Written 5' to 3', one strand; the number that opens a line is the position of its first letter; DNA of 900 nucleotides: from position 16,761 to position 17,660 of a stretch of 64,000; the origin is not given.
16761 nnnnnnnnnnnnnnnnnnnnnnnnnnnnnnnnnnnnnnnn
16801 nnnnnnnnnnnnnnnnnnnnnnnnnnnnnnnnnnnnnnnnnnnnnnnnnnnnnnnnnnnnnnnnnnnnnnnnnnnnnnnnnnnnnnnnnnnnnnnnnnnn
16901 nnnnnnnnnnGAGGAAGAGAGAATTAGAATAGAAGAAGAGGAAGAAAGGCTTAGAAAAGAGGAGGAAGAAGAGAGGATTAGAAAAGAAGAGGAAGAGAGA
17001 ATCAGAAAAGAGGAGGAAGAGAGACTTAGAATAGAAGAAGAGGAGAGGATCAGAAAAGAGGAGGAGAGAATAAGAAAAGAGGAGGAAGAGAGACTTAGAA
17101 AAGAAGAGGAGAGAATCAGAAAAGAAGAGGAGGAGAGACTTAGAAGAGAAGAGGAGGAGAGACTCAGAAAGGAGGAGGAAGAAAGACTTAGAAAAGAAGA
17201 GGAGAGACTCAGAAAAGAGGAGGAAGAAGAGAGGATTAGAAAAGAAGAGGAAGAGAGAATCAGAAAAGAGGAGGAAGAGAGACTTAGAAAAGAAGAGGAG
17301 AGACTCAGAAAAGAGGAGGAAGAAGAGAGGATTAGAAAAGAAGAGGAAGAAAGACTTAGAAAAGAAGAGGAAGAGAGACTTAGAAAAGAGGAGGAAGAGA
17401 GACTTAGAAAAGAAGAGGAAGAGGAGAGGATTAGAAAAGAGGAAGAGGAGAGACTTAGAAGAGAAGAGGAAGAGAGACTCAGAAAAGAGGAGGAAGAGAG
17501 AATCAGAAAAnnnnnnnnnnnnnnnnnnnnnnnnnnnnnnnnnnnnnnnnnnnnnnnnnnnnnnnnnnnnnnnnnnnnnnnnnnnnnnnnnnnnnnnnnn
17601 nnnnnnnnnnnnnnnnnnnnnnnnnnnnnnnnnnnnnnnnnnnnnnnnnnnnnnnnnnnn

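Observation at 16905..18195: About 1.3 kb of near-perfect E4-R-[LI]-R-K tandem repeat kept in frame inside a 1439-aa protein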

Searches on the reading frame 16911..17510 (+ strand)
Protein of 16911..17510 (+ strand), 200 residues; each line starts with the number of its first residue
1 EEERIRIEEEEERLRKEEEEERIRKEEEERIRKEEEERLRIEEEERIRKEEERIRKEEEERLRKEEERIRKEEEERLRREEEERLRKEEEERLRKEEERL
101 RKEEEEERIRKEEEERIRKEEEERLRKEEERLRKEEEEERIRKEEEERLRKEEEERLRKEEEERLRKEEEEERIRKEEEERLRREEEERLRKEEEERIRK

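Call 59: find_homologous_proteins(query=window:16911-17510:+, max_evalue=0.00001)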
Query window:16911-17510:+ (200 aa): 39 proteins with E <= 0.00001 among 8000 candidates.
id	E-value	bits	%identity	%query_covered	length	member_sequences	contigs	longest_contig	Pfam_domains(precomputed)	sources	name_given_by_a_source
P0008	1.2e-23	101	-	-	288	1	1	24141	-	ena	-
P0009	6.7e-23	99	-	-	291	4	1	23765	-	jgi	-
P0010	2.3e-19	87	-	-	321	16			-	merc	-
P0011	1.7e-17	81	-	-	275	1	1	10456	-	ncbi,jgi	jgi:predicted regulator of Ras-like GTPase activity (Roadblock/LC7/MglB family)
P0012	8.0e-16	76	-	-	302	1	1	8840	-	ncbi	-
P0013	4.1e-10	57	-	-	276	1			-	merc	-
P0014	4.3e-10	57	-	-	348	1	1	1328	-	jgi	-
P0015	7.9e-10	56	-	-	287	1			-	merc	-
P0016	8.3e-10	56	75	6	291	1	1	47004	PF14559.13,PF13431.13,PF13414.13,PF00515.35,PF12895.14,PF13432.13,PF13428.13,PF13181.13,PF07719.24,PF13174.13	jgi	jgi:tetratricopeptide (TPR) repeat protein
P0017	1.3e-9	56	-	-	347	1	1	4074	-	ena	-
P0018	4.1e-9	54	-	-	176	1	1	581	-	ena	-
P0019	8.4e-9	53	-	-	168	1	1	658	-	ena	-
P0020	1.3e-8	52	54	24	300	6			-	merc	-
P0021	1.3e-8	52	-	-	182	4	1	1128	-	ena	-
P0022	1.5e-8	52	-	-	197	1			-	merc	-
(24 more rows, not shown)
